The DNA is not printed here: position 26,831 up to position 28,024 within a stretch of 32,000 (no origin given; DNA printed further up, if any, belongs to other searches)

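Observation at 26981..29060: Orphan Card1/Can2-like CARF nuclease coupled to an unknown 297-aa partner, with no type III CRISPR or cyclase in view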

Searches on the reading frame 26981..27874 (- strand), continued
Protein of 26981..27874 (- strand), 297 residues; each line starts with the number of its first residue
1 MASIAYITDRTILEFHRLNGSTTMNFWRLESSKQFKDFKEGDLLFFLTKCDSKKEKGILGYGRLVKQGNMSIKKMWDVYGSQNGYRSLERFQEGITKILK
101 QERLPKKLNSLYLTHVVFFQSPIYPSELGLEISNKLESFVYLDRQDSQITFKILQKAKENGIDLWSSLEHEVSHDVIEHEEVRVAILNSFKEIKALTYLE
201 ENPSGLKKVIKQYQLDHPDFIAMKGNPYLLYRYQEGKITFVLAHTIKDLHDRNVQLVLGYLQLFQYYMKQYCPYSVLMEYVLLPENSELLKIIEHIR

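Call 27: search_protein_families(library=pfam, proteins=[L055:6257-7978:+, L055:7980-8276:+, L055:8277-8870:+, L055:10898-11215:+, L055:11208-13067:+, L036:11049-11846:+, L061:5159-5827:+, L059:7220-8872:+, L059:6622-7218:+, L059:4988-6619:+], max_evalue=0.001)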
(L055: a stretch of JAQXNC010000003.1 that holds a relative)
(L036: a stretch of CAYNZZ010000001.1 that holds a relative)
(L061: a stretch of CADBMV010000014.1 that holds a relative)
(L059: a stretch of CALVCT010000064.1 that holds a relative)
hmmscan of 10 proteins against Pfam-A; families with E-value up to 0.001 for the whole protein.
L055:6257-7978:+ (573 aa): 13 families
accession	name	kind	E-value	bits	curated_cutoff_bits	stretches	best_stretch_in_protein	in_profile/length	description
PF13177.12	DNA_pol3_delta2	-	1.7e-50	171.6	27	1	21-176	2-160/161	DNA polymerase III, delta subunit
PF00004.35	AAA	-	6.9e-16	59.3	21.2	1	42-171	2-126/131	ATPase family associated with various cellular activities (AAA)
PF22608.2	DNAX_ATPase_lid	-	3.9e-10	39.8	27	1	183-227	4-48/49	DNA polymerase III clamp loader subunit, ATPase lid domain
PF05496.18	RuvB_N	-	6.1e-07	29.8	27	1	11-64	2-59/159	Holliday junction DNA helicase RuvB P-loop domain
PF13604.12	AAA_30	-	5.1e-06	26.8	27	1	41-151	21-122/191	AAA domain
PF12169.13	DNA_pol3_gamma3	-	5.6e-06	26.6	24.4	1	231-355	2-129/143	DNA polymerase III subunits gamma and tau domain III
PF07728.20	AAA_5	-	8e-06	26.3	22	1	42-143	3-92/139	AAA domain (dynein-related subfamily)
PF06068.19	TIP49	-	2.3e-05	24.2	23.8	0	120-156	277-312/347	TIP49 P-loop domain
PF13173.12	AAA_14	-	2.4e-05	24.8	27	1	40-152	4-95/129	AAA domain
PF13401.12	AAA_22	-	2.8e-05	24.9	27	0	42-153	9-121/130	AAA domain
PF25361.1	AAA_lid_RFC1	-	9.3e-05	22.3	34.9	1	178-221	1-44/59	RFC1-like, AAA+ ATPase lid domain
PF13191.12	AAA_16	-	0.00065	20.7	32.6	0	18-66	2-52/167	AAA ATPase domain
PF13245.12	AAA_19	-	0.00072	20.2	25.1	0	31-150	4-122/134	AAA domain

L055:7980-8276:+ (98 aa): 1 family
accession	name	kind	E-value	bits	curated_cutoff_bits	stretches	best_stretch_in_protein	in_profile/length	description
PF02575.21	YbaB_DNA_bd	-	9.7e-12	45.3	25.5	1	9-88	3-84/91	YbaB/EbfC DNA-binding family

L055:8277-8870:+ (197 aa): 4 families
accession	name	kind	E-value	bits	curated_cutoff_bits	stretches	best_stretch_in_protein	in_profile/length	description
PF13662.12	Toprim_4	-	9.2e-21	74.3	25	1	79-167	1-84/85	Toprim domain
PF21176.3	RecR_HhH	-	7.7e-13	48.5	27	1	7-48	2-43/45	RecR, helix-hairpin-helix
PF21175.2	RecR_C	-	7.1e-12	44.9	22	1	170-193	1-24/24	RecR, C-terminal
PF01751.28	Toprim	-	1e-08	35.7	23.1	1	81-162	2-91/96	Toprim domain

L055:10898-11215:+ (105 aa): 0 families

L055:11208-13067:+ (619 aa): 6 families
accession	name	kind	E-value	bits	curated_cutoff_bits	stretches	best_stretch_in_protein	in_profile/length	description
PF01134.28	GIDA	-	1.1e-154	515.7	22.1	1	3-394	1-390/391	Glucose inhibited division protein A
PF13932.14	SAM_GIDA_C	-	5e-24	84.3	27.1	1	554-608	2-56/57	tRNA modifying enzyme MnmG/GidA C-terminal helical bundle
PF21680.2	GIDA_C_1st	-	3.1e-17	63.5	24.7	1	456-548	1-95/96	tRNA modifying enzyme MnmG/GidA C-terminal helical domain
PF07992.20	Pyr_redox_2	-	1.3e-05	25.2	26.1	1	2-39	1-37/291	Pyridine nucleotide-disulphide oxidoreductase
PF00890.30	FAD_binding_2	-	2.1e-05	24.3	20.4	1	3-31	1-29/414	FAD binding domain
PF12831.13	FAD_oxidored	-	0.0004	20.2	27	1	3-31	1-29/416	FAD dependent oxidoreductase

L036:11049-11846:+ (265 aa): 0 families

L061:5159-5827:+ (222 aa): 2 families
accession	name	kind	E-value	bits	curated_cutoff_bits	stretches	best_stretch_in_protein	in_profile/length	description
PF01791.15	DeoC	-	5.3e-16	59.4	23.8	1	10-216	5-226/229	DeoC/LacD family aldolase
PF01180.27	DHO_dh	-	4.8e-07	29.7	27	1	113-214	173-272/291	Dihydroorotate dehydrogenase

L059:7220-8872:+ (550 aa): 1 family
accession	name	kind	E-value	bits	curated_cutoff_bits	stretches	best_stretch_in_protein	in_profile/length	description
PF01268.25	FTHFS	-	9.2e-253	839.9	27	1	4-550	3-556/556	Formate--tetrahydrofolate ligase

L059:6622-7218:+ (198 aa): 4 families
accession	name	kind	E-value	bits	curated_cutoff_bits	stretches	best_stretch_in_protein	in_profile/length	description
PF13662.12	Toprim_4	-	7.5e-23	81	25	1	80-168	2-85/85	Toprim domain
PF21176.3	RecR_HhH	-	1.5e-12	47.6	27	1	6-49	1-44/45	RecR, helix-hairpin-helix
PF21175.2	RecR_C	-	1.8e-11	43.6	22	1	170-193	1-24/24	RecR, C-terminal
PF01751.28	Toprim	-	2.3e-08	34.5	23.1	1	81-159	2-86/96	Toprim domain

L059:4988-6619:+ (543 aa): 13 families
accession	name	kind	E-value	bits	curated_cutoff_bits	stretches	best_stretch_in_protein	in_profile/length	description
PF13177.12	DNA_pol3_delta2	-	9e-52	175.7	27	1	20-177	1-160/161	DNA polymerase III, delta subunit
PF00004.35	AAA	-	1.9e-15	57.9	21.2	1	42-172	2-126/131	ATPase family associated with various cellular activities (AAA)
PF22608.2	DNAX_ATPase_lid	-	1e-11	44.9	27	1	183-229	3-49/49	DNA polymerase III clamp loader subunit, ATPase lid domain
PF12169.13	DNA_pol3_gamma3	-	3.1e-10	40.4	24.4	1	235-357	6-131/143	DNA polymerase III subunits gamma and tau domain III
PF07728.20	AAA_5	-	9.6e-07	29.3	22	1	42-146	3-94/139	AAA domain (dynein-related subfamily)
PF13401.12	AAA_22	-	3.1e-06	28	27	1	42-153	9-120/130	AAA domain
PF05496.18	RuvB_N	-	4.1e-06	27.1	27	1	11-63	2-58/159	Holliday junction DNA helicase RuvB P-loop domain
PF13173.12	AAA_14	-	1.9e-05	25.1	27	1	40-142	4-85/129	AAA domain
PF13245.12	AAA_19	-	8.7e-05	23.2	25.1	1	32-152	5-123/134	AAA domain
PF13604.12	AAA_30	-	0.00017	21.8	27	0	42-152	22-122/191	AAA domain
PF03215.21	Rad17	-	0.00049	20.5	23.8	1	5-63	8-70/186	Rad17 P-loop domain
PF04851.21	ResIII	-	0.00058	20.3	22.5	0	104-143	111-151/164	Type III restriction enzyme, res subunit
PF13191.12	AAA_16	-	0.00065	20.7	32.6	0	17-63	1-49/167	AAA ATPase domain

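Call 37: search_protein_representatives(alignment_id=A1)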
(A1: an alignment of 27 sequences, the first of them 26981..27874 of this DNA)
Query: 27 sequences, 309 profile positions. Proteins with E-value up to 0.001 (for the whole library): 451; up to 1e-10: 167; up to 1e-30: 105. The best 150 are listed.
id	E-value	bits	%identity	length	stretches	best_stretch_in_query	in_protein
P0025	4.3e-130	450.1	-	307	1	1-305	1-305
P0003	1.3e-126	438.7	-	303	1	1-303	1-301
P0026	3.8e-121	420.7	-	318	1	1-303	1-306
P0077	1.6e-119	415.4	-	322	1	1-303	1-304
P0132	1.3e-116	405.8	-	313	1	1-305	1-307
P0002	8.1e-116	403.2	-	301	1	1-298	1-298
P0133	1.9e-108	379.0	-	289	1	12-303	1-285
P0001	3.2e-108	378.3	-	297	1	1-303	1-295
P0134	1.1e-103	363.3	-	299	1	1-294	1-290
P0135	2.4e-103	362.2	-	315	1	1-304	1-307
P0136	2.4e-99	349.1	-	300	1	1-301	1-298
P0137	4.4e-99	348.2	-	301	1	1-307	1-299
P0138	5.6e-99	347.9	-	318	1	1-294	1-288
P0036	4.8e-98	344.8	-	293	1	1-290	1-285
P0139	1.3e-97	343.4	-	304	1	1-279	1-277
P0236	6.0e-23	98.2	-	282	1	7-141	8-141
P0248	1.4e-19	87.1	-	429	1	7-140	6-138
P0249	1.1e-17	80.9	-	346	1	18-142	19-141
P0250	1.8e-17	80.2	-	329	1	7-141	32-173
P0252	7.8e-17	78.1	-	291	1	7-142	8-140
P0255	1.4e-16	77.3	-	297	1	21-144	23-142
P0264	4.3e-15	72.4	-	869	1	22-141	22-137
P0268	3.5e-14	69.4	-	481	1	23-139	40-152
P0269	8.1e-14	68.2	-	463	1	20-141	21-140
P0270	2.7e-13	66.5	-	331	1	23-141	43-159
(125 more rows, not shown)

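Call 39: search_protein_families(library=pfam, proteins=[P0236, P0248, P0249, P0250, P0252, P0255, P0264, P0268, P0269, P0270], max_evalue=0.01)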
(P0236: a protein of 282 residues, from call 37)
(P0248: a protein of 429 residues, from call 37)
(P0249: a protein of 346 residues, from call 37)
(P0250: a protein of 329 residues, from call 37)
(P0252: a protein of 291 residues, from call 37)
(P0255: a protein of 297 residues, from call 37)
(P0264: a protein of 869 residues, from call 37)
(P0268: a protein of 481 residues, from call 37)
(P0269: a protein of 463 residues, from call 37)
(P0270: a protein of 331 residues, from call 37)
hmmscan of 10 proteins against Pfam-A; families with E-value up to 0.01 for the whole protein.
P0236 (282 aa): 1 family
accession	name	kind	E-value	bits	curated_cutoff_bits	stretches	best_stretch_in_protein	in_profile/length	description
PF01844.29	HNH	-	2.3e-06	28.1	21.4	1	211-265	1-46/47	HNH endonuclease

P0248 (429 aa): 1 family
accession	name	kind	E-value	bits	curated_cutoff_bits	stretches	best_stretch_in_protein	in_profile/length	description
PF01844.29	HNH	-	1.1e-05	25.9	21.4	1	355-411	1-47/47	HNH endonuclease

P0249 (346 aa): 2 families
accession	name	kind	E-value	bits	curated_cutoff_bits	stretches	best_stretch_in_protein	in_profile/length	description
PF01844.29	HNH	-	6.5e-07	29.8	21.4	1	267-306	12-45/47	HNH endonuclease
PF13391.12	HNH_2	-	8.5e-06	26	21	1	267-304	10-57/66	HNH endonuclease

P0250 (329 aa): 2 families
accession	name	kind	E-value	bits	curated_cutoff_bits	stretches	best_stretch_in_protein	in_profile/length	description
PF01844.29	HNH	-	6.6e-08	33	21.4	1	244-299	1-46/47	HNH endonuclease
PF13391.12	HNH_2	-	0.00046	20.4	21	1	244-296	1-57/66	HNH endonuclease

P0252 (291 aa): 2 families
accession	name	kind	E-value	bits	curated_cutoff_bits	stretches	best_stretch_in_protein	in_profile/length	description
PF01844.29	HNH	-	3.9e-12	46.5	21.4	1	234-284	1-45/47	HNH endonuclease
PF04201.20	TPD52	-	0.0053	17.5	25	0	147-212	22-86/108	Tumour protein D52 family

P0255 (297 aa): 2 families
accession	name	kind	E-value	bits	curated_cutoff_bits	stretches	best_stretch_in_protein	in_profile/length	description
PF01844.29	HNH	-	9.9e-06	26.1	21.4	1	214-270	1-47/47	HNH endonuclease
PF02920.21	Integrase_DNA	-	0.0097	16.3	27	0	165-204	13-53/70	DNA binding domain of tn916 integrase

P0264 (869 aa): 3 families
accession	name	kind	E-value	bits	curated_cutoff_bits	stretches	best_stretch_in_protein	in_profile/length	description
PF07728.20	AAA_5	-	6.9e-05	23.3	22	1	586-727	2-136/139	AAA domain (dynein-related subfamily)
PF25201.1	nSTAND6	-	0.00055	20.4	27.7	1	570-645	5-79/148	Novel STAND NTPase 6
PF13401.12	AAA_22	-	0.0055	17.5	27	0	582-673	4-96/130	AAA domain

P0268 (481 aa): 3 families
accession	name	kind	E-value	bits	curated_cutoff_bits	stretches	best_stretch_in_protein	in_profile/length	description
PF01844.29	HNH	-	1.5e-09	38.2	21.4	1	407-456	1-45/47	HNH endonuclease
PF13391.12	HNH_2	-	0.00025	21.3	21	0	424-453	11-56/66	HNH endonuclease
PF14279.12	HNH_5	-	0.00053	20.3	27.5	1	424-455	12-43/56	HNH endonuclease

P0269 (463 aa): 1 family
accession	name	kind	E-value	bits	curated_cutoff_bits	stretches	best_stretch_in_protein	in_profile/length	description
PF01844.29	HNH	-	2.8e-05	24.6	21.4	1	399-445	1-45/47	HNH endonuclease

P0270 (331 aa): 1 family
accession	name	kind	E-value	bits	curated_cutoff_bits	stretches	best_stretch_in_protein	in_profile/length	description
PF13391.12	HNH_2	-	4.5e-12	46.1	21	1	228-280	1-66/66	HNH endonuclease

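Call 51: search_dna_similar(query=window:26981-27874:-, collection=plasmids, mode=protein, max_evalue=0.001, max_rows=10)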
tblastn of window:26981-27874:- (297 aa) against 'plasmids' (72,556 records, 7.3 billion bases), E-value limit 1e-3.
No match.

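Call 52: search_dna_similar(query=window:26981-27874:-, collection=phages, mode=protein, max_evalue=0.001, max_rows=10)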
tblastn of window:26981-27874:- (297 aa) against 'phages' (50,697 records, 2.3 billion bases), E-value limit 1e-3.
No match.

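Call 79: search_protein_families(library=padloc, alignment_id=A4, max_evalue=0.00001)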
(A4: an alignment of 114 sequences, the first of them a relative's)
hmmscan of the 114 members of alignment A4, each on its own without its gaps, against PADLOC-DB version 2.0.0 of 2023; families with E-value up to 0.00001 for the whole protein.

A. member 1, L001:267-1361:+ (364 aa): 28 families (the best 25 are shown)
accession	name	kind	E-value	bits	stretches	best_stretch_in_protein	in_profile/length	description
PDLC04270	PDC-M01B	-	5.6e-13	46.9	1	62-320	10-242/280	-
PDLC04248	PDC-M01B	-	2.8e-12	45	1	156-213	28-84/216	-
PDLC04264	PDC-M01B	-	3e-11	41.6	1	150-212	88-149/282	-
PDLC04256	PDC-M01B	-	6.3e-11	40.4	1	74-211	24-154/285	-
PDLC04252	PDC-M01B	-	2.9e-10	37.7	1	164-240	98-170/294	-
PDLC04249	PDC-M01B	-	3.7e-10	37.8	1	125-228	66-158/286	-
PDLC04266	PDC-M01B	-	6.3e-10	37.1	1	106-306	44-226/281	-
PDLC04268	PDC-M01B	-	1.2e-09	35.9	1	158-209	81-131/275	-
PDLC04247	PDC-M01B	-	1.3e-09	36.3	1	128-212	69-149/286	-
PDLC04259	PDC-M01B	-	1.7e-09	36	1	75-277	24-219/277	-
PDLC04246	PDC-M01B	-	3.2e-09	34.9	1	105-211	36-140/280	-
PDLC04255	PDC-M01B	-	4.1e-09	34.5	1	127-228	76-175/285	-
PDLC04253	PDC-M01B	-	1e-08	32.9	1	156-208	99-150/366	-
PDLC04267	PDC-M01B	-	1.6e-08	32.6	1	159-239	90-163/275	-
PDLC04251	PDC-M01B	-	1.9e-08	32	1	95-267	35-190/279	-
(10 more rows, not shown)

B. families by the number of members that match (of 114 scanned): 86 families (the first 25 are shown)
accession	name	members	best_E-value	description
PDLC01895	CARF4--CARF_PDDEXK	8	1.4e-31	-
PDLC01884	CARF4--CARF_PDDEXK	8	3.6e-23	-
PDLC01880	CARF4--CARF_PDDEXK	7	2.1e-25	-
PDLC01890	CARF4--CARF_PDDEXK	7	8.5e-17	-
PDLC01968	CARF_PDDEXK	7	6.8e-12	-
PDLC01898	CARF4--CARF_PDDEXK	6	1.6e-10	-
PDLC02373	dCTPase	6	3e-10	-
PDLC01897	CARF4--CARF_PDDEXK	6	3.8e-10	-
PDLC01619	Csx1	4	1.8e-11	CAS-III; associated_signaling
PDLC01881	CARF4--CARF_PDDEXK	3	3.9e-30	-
PDLC01889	CARF4--CARF_PDDEXK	3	1.6e-10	-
PDLC01037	Csx1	3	2.1e-08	ARF+Nuclease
PDLC01882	CARF4--CARF_PDDEXK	3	2.6e-08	-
PDLC01903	CARF4--CARF_PDDEXK_TM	3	3e-08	-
PDLC01512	Csx1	2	7.8e-07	CAS-III; associated_signaling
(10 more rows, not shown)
